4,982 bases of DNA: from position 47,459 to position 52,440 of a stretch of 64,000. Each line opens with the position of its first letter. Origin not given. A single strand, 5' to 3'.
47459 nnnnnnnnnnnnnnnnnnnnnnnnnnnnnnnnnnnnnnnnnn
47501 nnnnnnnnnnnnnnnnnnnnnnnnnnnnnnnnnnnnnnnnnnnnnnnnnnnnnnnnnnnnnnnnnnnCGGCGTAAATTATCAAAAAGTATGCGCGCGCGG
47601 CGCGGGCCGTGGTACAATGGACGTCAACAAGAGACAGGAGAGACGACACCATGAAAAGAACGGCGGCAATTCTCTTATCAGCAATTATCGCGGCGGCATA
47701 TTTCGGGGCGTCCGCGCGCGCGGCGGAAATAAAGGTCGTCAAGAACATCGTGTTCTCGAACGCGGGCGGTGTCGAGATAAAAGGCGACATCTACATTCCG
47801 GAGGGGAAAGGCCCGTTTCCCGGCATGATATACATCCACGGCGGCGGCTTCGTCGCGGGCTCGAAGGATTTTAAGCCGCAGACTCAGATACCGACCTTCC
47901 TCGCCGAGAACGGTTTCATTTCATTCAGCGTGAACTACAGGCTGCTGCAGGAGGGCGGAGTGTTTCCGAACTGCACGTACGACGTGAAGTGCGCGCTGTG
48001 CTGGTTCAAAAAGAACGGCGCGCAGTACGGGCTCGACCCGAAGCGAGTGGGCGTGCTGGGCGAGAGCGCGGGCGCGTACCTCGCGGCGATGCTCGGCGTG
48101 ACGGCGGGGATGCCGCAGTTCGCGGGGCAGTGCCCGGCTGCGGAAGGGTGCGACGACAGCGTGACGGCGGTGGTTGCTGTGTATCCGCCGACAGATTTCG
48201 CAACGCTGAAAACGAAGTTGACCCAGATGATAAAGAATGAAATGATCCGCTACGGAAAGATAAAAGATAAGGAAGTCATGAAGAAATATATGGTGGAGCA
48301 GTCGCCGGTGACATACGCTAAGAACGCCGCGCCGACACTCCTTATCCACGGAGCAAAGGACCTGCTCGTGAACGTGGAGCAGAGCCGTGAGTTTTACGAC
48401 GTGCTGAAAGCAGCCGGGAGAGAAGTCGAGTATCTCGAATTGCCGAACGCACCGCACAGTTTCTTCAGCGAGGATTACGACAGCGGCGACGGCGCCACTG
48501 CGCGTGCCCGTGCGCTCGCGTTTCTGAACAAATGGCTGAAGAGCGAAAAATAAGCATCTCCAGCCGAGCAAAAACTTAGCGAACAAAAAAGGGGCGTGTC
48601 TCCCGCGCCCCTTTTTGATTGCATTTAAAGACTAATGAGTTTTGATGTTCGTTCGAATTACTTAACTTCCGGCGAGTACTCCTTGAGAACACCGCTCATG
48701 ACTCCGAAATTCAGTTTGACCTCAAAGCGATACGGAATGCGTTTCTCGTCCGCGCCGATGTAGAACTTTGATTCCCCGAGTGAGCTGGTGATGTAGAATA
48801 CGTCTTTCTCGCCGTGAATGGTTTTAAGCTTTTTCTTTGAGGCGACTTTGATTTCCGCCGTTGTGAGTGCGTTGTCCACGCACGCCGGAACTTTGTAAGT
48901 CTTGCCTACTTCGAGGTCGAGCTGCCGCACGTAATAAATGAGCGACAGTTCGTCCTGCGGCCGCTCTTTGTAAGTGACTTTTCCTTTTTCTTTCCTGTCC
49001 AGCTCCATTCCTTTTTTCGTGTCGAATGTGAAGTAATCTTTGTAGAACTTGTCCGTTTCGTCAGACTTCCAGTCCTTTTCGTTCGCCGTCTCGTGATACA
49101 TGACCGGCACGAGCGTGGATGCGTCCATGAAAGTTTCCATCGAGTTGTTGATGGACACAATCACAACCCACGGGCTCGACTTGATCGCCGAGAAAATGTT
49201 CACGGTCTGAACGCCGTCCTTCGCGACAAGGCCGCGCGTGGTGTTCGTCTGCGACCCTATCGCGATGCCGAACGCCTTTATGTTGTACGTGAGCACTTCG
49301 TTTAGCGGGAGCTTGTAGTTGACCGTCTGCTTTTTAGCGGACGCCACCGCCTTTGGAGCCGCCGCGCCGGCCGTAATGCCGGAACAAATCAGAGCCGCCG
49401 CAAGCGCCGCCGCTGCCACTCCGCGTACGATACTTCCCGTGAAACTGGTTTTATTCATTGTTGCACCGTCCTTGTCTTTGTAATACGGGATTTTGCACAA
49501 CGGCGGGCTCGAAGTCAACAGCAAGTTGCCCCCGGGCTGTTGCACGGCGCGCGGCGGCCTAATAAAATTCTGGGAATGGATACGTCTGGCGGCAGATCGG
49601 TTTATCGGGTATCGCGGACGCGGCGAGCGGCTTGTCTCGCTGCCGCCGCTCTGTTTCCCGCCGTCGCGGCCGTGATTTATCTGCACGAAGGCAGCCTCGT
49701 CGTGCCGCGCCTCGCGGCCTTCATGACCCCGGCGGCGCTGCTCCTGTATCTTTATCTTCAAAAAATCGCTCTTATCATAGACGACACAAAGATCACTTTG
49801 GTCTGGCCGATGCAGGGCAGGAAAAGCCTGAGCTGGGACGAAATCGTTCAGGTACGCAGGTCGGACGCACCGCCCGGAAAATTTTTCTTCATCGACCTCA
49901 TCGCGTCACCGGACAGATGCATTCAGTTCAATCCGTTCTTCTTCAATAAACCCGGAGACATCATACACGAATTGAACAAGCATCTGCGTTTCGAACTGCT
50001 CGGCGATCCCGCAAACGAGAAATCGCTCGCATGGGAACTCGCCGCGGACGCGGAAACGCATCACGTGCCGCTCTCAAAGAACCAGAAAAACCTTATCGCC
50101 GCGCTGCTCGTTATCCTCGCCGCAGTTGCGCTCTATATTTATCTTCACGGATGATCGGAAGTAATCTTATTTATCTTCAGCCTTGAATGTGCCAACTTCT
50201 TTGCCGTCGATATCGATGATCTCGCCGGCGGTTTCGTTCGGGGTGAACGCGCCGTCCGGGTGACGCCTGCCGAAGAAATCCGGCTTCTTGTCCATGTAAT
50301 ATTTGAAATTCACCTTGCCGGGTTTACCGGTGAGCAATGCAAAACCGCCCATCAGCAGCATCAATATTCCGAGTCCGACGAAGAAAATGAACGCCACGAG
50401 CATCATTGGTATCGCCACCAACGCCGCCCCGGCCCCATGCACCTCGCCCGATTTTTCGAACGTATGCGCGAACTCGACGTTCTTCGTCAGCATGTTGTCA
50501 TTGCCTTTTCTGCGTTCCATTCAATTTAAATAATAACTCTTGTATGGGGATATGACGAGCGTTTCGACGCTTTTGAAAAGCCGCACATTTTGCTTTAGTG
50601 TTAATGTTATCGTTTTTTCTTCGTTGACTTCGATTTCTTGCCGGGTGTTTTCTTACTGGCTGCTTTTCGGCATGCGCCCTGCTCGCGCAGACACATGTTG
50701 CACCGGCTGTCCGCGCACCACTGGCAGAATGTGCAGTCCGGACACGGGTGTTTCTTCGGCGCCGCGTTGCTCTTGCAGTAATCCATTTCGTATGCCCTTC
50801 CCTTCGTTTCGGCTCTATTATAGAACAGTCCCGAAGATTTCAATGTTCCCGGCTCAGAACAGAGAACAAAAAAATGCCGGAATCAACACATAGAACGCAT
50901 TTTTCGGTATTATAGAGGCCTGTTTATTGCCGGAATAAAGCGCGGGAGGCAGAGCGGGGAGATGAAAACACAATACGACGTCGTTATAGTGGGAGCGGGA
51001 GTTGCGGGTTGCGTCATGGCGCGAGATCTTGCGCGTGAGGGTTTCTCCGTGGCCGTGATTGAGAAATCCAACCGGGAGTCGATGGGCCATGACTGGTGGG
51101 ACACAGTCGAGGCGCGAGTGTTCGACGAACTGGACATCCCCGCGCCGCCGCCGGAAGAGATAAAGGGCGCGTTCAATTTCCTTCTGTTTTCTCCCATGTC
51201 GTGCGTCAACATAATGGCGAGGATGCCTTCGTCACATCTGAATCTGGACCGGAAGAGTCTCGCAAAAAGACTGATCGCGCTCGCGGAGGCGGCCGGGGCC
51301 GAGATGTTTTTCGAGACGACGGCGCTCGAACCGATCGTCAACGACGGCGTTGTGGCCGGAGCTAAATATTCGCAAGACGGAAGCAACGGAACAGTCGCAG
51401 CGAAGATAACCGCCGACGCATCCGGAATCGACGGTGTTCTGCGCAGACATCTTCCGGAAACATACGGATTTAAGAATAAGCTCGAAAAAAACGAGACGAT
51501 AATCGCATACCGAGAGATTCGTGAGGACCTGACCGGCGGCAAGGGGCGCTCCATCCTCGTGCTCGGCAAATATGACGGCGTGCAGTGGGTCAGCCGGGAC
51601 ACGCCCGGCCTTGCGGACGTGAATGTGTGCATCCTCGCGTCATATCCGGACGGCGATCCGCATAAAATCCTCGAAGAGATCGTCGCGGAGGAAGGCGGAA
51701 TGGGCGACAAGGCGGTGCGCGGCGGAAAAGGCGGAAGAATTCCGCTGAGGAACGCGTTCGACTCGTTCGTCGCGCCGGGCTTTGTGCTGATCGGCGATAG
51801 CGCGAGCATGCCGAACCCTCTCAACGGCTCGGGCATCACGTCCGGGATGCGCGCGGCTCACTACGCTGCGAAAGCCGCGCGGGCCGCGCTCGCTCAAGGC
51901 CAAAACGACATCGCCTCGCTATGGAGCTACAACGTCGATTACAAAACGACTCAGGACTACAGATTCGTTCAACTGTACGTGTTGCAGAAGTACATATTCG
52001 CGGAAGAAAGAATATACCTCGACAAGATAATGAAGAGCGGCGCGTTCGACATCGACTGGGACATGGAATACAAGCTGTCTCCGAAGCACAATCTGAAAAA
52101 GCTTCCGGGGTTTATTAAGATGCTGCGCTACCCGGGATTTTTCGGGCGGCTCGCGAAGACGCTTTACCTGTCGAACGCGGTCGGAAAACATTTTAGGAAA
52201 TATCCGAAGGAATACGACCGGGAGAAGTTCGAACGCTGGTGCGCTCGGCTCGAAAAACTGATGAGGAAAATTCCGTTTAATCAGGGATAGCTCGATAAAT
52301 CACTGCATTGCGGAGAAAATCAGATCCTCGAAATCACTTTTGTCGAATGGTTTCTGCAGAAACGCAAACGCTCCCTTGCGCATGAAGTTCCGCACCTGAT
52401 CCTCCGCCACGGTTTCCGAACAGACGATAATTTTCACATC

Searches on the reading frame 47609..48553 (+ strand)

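Call 37: search_protein_families(library=pfam, proteins=[window:47609-48553:+], max_evalue=0.00001)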
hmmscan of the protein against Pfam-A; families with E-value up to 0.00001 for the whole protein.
window:47609-48553:+ (314 aa): 6 families
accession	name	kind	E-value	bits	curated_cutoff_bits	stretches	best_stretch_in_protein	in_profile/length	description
PF20434.5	BD-FAE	-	8e-45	153.4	26.8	1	60-265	2-214/215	BD-FAE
PF07859.19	Abhydrolase_3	-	2.1e-25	90.1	25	1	73-286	1-209/210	alpha/beta hydrolase fold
PF00326.27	Peptidase_S9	-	2.8e-16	60.1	22.6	1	187-312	91-212/213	Prolyl oligopeptidase family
PF00135.34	COesterase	-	6.8e-12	45.5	27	1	60-163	89-201/515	Carboxylesterase family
PF12146.15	Hydrolase_4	-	4.8e-06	26.5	27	0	237-288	188-237/239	Serine aminopeptidase, S33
PF01738.24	DLH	-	6.2e-06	26.4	21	0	214-312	127-215/217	Dienelactone hydrolase family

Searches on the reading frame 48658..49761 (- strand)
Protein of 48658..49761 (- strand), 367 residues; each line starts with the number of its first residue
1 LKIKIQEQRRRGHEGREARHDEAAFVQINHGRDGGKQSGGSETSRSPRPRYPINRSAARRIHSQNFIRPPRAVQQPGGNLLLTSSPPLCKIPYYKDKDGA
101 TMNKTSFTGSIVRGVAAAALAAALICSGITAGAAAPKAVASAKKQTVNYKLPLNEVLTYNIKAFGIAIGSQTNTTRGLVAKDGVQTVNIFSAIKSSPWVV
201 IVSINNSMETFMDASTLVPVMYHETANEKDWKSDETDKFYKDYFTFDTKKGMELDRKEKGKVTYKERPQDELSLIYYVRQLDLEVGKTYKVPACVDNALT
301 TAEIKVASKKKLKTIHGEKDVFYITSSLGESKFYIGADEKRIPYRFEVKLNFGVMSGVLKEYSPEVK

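Call 37: search_protein_families(library=pfam, proteins=[window:48658-49761:-], max_evalue=0.00001)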
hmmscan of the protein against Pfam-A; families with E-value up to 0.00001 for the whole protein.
window:48658-49761:- (367 aa): 1 family
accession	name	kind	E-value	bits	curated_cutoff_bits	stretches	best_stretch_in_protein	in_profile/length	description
PF11306.15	DUF3108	-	9.8e-19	68.4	26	1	158-354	1-203/209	Protein of unknown function (DUF3108)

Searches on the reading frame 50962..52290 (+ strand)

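Call 22: search_protein_families(library=pfam, proteins=[window:50962-52290:+], max_evalue=0.001)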
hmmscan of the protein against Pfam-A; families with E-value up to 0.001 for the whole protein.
window:50962-52290:+ (442 aa): 10 families
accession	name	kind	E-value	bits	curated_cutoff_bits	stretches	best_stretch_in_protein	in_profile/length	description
PF01494.25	FAD_binding_3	-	2e-12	47.4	22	1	5-40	2-37/349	FAD binding domain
PF01266.30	DAO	-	1.5e-10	41.6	27.9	1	6-40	1-35/353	FAD dependent oxidoreductase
PF00890.30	FAD_binding_2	-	2.4e-09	37.3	20.4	1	6-38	1-33/414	FAD binding domain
PF13450.12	NAD_binding_8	-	2e-07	31.6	21.9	1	9-38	1-30/68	NAD(P)-binding Rossmann-like domain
PF12831.13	FAD_oxidored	-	2.1e-07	31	27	0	6-37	1-32/416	FAD dependent oxidoreductase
PF05834.18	Lycopene_cycl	-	2.6e-07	30.5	23.4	1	6-45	1-44/380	Lycopene cyclase protein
PF07992.20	Pyr_redox_2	-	4.1e-06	26.9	26.1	1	5-38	1-33/291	Pyridine nucleotide-disulphide oxidoreductase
PF01946.23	Thi4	-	6e-05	22.8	26.2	1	4-37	17-51/235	Thi4 family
PF04820.20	Trp_halogenase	-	6.3e-05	22.5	21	0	6-37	1-36/458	Tryptophan halogenase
PF01134.28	GIDA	-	0.00075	19.1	22.1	0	6-35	1-30/391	Glucose inhibited division protein A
